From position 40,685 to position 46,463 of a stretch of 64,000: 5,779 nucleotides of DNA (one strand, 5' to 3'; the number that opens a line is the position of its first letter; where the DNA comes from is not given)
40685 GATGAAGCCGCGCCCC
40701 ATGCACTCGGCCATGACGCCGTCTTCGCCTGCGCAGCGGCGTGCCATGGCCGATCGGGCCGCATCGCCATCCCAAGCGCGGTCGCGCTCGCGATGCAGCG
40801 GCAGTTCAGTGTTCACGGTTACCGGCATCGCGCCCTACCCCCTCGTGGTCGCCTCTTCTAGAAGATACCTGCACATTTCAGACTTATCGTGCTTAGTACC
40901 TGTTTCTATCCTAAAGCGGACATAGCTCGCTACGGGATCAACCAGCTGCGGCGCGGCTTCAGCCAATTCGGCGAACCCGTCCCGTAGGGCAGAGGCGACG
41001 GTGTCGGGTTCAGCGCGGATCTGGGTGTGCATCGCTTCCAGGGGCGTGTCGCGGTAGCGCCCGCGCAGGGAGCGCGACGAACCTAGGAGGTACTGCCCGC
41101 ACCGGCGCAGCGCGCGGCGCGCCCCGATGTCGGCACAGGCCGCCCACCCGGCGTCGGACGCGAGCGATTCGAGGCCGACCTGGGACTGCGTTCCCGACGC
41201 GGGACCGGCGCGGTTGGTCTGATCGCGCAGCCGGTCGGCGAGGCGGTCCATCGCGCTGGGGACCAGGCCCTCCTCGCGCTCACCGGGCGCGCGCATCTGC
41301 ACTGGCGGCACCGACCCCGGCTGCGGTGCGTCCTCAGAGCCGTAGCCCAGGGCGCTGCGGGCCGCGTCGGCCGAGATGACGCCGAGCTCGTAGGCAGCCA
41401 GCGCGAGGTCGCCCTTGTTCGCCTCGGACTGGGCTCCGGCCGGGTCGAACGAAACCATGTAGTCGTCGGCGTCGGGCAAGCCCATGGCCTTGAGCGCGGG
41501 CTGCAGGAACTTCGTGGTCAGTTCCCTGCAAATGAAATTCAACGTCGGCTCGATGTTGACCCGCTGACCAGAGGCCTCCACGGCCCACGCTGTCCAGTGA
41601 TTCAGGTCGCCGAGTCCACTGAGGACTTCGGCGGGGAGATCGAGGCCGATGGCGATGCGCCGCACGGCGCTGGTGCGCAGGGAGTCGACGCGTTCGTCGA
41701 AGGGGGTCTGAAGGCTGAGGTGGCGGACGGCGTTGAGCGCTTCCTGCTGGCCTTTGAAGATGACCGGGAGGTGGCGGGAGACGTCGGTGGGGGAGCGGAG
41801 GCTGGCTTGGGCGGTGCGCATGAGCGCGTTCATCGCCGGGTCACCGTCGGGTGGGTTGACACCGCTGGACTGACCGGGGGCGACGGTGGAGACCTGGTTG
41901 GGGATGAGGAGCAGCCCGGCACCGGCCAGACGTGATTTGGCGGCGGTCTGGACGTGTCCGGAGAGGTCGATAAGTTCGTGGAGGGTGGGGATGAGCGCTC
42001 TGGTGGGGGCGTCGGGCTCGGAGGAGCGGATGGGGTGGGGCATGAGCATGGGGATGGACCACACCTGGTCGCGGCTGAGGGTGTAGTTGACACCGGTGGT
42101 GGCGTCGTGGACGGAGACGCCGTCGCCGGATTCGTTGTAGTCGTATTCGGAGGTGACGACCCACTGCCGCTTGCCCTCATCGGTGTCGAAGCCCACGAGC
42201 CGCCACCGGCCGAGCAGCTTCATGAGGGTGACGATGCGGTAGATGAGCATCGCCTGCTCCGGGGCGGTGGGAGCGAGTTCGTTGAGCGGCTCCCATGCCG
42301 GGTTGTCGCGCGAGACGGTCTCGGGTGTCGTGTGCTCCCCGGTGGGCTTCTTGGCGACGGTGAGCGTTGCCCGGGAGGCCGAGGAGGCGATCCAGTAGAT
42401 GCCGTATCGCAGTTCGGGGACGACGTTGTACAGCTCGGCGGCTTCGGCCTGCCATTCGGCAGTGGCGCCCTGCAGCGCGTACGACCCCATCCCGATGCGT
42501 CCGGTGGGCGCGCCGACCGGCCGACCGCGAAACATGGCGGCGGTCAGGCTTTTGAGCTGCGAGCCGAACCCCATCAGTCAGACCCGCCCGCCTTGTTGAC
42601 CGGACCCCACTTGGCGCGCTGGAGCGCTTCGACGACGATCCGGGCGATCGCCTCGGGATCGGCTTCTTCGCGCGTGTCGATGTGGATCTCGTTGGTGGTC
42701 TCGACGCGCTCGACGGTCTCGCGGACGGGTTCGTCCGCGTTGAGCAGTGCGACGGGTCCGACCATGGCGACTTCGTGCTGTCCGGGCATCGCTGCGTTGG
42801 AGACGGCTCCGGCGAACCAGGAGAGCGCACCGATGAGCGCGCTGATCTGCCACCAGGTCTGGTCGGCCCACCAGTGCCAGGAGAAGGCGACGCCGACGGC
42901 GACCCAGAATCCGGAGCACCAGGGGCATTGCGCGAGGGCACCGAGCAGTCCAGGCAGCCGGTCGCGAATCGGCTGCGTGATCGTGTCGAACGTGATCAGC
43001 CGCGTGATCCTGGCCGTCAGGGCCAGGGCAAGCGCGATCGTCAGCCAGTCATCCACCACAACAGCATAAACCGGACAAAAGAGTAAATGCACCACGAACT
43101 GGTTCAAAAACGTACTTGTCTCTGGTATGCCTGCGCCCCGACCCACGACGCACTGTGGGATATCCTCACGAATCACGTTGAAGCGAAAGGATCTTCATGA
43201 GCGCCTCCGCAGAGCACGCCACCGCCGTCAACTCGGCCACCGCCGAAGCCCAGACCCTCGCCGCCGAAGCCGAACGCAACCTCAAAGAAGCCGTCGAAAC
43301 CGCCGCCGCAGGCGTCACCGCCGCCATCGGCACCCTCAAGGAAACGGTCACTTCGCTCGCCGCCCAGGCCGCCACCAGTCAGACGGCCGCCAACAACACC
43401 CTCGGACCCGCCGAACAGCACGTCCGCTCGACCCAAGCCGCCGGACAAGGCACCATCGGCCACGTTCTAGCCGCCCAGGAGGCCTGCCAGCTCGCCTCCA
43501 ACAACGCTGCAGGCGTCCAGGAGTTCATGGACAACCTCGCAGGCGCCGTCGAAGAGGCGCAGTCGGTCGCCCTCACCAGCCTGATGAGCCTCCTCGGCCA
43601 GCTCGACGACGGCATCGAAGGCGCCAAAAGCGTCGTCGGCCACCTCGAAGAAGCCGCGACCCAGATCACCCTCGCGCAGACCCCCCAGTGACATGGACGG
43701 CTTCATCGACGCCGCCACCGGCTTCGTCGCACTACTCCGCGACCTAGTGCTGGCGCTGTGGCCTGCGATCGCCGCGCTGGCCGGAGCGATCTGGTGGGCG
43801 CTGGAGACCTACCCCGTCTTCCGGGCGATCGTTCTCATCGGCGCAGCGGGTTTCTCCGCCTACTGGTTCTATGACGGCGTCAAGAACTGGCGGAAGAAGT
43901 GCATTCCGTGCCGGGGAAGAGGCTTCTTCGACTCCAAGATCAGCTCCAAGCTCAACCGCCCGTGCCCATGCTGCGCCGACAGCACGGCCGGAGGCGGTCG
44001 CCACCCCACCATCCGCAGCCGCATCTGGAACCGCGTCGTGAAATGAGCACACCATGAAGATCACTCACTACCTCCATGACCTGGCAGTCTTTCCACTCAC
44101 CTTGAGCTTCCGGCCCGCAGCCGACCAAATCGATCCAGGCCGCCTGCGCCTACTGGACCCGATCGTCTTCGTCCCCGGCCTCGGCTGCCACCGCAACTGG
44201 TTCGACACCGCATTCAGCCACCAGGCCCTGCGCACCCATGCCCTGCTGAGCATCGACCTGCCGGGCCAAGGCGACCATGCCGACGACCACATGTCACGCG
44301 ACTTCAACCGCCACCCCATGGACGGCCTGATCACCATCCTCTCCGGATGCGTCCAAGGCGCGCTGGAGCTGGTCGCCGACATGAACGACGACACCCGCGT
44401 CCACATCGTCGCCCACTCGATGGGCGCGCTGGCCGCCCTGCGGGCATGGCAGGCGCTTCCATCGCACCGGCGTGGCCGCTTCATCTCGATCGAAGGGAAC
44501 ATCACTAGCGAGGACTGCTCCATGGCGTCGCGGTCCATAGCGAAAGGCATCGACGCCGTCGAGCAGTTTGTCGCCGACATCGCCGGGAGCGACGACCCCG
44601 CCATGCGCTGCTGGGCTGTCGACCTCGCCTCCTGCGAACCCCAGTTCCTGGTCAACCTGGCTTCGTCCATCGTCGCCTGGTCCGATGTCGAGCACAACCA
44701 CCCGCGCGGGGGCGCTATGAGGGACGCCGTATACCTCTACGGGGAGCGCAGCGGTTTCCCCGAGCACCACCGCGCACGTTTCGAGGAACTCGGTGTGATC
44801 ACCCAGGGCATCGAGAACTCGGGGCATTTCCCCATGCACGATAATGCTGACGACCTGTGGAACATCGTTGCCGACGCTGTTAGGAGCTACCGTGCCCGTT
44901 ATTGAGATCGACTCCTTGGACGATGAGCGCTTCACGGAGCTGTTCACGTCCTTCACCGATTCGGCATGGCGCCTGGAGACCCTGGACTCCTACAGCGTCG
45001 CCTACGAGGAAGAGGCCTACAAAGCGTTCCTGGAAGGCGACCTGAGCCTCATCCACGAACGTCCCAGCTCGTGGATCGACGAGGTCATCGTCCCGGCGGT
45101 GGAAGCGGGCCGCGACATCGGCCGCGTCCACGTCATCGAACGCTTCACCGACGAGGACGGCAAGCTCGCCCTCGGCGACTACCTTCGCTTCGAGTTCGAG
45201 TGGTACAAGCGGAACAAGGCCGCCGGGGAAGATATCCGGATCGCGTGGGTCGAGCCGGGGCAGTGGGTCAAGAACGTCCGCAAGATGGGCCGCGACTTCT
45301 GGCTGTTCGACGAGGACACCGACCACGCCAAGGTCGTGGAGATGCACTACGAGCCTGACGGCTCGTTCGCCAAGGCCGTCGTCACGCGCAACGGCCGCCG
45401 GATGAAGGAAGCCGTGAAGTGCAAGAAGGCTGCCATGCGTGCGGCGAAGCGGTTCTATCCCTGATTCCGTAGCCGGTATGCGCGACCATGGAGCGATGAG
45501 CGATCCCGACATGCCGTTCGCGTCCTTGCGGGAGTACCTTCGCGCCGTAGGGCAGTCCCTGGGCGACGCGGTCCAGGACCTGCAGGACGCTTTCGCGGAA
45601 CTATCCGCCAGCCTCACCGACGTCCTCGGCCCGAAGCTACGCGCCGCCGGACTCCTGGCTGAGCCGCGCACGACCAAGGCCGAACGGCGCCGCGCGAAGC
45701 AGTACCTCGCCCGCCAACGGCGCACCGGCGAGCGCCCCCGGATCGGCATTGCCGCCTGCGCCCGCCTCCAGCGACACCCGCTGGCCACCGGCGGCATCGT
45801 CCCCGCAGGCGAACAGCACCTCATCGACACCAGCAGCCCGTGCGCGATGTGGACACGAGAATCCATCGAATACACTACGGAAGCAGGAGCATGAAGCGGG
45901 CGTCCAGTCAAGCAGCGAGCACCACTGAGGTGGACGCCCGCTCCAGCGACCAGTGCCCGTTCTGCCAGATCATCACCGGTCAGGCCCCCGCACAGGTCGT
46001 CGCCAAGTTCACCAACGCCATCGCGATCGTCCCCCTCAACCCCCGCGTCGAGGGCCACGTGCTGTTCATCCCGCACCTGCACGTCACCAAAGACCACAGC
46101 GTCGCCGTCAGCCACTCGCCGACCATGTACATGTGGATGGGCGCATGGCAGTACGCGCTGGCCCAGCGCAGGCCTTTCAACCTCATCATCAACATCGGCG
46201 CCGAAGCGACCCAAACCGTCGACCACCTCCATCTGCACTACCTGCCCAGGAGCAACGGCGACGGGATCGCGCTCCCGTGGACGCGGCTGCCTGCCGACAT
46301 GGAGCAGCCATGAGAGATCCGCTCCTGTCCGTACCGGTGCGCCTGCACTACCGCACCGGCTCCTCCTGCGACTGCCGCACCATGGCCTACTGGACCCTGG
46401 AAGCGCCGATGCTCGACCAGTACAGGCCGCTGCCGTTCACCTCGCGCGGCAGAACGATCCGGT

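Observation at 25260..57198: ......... box marking essentially every morphogenesis transcription unit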

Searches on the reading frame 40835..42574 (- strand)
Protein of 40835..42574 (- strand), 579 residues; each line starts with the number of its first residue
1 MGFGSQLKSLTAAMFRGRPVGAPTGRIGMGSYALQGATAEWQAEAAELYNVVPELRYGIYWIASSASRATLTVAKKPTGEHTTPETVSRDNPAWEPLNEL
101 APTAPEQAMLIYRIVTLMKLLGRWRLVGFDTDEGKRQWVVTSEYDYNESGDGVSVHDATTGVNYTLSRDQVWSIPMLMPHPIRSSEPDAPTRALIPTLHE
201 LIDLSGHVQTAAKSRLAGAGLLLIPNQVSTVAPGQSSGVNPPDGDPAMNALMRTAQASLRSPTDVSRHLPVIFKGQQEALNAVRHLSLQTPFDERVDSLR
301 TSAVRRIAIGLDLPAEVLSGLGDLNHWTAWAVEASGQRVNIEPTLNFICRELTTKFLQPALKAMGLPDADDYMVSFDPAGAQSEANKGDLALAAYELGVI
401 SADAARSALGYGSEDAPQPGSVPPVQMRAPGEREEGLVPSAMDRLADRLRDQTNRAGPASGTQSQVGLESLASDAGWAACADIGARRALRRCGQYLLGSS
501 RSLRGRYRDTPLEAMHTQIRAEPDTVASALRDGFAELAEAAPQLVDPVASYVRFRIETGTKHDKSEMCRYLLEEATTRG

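Call 11: search_protein_families(library=phrogs, proteins=[window:40835-42574:-], max_evalue=0.001)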
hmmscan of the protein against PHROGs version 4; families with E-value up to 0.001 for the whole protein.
window:40835-42574:- (579 aa): 1 family
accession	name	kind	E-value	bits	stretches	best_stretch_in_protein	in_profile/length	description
phrog_776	-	head and packaging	2.5e-96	324.8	1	32-419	40-434/620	portal protein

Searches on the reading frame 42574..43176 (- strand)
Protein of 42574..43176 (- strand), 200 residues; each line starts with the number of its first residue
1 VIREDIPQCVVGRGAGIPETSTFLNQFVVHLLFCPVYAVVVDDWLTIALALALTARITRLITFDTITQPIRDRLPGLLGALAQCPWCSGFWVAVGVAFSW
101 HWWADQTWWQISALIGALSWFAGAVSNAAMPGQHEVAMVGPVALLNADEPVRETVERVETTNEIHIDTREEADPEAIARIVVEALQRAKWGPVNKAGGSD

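Call 11: search_protein_families(library=phrogs, proteins=[window:42574-43176:-], max_evalue=0.001)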
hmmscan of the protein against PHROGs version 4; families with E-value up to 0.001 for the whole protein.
window:42574-43176:- (200 aa): 1 family
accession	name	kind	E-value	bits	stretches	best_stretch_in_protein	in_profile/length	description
phrog_781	-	unknown function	3.5e-18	66.3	1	36-137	30-143/152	-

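Call 51: search_protein_families(library=pfam, proteins=[window:42574-43059:-], max_evalue=0.01)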
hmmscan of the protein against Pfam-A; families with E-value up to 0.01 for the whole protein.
window:42574-43059:- (161 aa): 1 family
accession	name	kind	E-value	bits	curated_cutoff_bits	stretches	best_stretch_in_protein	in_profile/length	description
PF07098.16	DUF1360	-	3.6e-07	30.6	21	1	38-75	52-89/102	Protein of unknown function (DUF1360)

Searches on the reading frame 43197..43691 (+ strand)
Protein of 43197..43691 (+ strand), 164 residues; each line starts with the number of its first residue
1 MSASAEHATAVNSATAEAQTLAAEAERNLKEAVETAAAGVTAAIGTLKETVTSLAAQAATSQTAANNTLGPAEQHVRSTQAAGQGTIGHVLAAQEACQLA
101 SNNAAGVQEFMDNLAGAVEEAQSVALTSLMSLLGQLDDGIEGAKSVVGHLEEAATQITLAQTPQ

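Call 11: search_protein_families(library=phrogs, proteins=[window:43197-43691:+], max_evalue=0.001)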
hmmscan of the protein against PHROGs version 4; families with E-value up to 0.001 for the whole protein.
window:43197-43691:+ (164 aa): 0 families

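Call 32: search_protein_families(library=pfam, proteins=[window:43197-43691:+], max_evalue=0.01)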
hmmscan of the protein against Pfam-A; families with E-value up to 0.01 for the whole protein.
window:43197-43691:+ (164 aa): 0 families

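Call 33: search_protein_families(library=phrogs, proteins=[window:43197-43691:+], max_evalue=0.01)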
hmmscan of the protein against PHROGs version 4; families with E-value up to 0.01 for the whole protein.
window:43197-43691:+ (164 aa): 0 families

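Call 69: search_solved_structures(query=window:43197-43691:+, max_evalue=1)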
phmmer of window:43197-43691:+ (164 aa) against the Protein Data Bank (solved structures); distinct sequences matched with E-value up to 1: 1.
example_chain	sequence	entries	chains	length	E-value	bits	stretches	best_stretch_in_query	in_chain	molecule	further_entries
7zr2_A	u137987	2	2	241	0.52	13.9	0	40-153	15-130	Spike protein S2',Chimeric protein mimic of SARS-CoV-2 Spike HR1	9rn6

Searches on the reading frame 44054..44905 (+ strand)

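Call 11: search_protein_families(library=phrogs, proteins=[window:44054-44905:+], max_evalue=0.001)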
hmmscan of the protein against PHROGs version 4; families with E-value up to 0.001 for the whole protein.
window:44054-44905:+ (283 aa): 1 family
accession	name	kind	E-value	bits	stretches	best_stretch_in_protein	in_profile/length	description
phrog_789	-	other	4.3e-06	26.7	1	36-164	355-470/637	esterase/lipase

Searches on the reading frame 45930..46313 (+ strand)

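Call 52: search_protein_families(library=phrogs, proteins=[window:45930-46313:+], max_evalue=0.01)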
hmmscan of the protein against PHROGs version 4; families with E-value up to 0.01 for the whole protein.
window:45930-46313:+ (127 aa): 3 families
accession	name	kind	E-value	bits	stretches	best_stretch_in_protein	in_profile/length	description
phrog_3962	-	unknown function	8.5e-24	84.9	1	7-120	3-117/145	-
phrog_19494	-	unknown function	2.8e-10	41.4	1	11-111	5-108/120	-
phrog_20443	-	unknown function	0.00095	19.7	1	93-119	95-121/130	-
